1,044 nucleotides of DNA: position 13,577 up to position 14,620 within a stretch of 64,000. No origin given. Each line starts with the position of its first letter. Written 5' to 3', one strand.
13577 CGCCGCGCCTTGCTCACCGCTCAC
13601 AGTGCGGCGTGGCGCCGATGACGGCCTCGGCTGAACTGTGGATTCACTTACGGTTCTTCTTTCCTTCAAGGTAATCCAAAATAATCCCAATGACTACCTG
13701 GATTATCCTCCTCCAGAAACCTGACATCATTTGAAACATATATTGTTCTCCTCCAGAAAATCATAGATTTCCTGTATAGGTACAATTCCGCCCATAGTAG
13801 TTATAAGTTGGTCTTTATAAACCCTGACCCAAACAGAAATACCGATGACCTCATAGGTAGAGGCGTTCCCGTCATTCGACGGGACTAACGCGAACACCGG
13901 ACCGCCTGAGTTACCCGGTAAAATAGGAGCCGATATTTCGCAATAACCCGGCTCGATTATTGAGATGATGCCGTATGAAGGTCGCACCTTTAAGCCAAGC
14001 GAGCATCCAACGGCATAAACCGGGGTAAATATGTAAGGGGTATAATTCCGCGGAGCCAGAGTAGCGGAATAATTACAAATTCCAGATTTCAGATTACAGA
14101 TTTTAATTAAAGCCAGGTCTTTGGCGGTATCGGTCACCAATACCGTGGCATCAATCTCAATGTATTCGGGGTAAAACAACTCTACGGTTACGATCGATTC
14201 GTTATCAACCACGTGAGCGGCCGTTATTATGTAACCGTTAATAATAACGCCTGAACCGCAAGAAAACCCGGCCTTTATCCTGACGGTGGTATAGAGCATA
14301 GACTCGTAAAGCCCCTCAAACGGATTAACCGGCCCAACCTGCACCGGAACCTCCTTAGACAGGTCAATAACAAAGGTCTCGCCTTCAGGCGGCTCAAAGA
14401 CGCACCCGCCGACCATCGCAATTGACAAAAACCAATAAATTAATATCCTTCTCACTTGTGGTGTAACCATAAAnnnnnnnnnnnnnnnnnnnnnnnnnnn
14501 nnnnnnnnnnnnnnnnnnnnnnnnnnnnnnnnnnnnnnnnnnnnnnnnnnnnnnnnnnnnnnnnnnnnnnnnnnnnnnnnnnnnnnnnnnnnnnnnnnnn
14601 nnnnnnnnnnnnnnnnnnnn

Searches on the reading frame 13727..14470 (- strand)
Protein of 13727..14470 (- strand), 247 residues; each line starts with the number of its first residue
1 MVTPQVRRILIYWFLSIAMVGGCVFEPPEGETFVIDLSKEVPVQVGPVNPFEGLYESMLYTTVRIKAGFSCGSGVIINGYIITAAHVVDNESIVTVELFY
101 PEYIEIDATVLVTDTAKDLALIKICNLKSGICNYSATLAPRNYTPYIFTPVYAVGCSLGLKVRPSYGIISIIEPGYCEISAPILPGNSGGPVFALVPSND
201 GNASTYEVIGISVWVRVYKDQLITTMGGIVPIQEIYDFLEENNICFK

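Call 7: search_protein_families(library=pfam, proteins=[window:13727-14470:-], max_evalue=0.001)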
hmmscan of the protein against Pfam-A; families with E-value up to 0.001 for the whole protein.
window:13727-14470:- (247 aa): 2 families
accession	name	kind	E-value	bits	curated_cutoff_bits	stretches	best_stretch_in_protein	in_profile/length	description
PF13365.12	Trypsin_2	-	7.7e-15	56.3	27.6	1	72-193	1-135/144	Trypsin-like peptidase domain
PF00089.32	Trypsin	-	1.7e-07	31.8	20.6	1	65-238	20-219/220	Trypsin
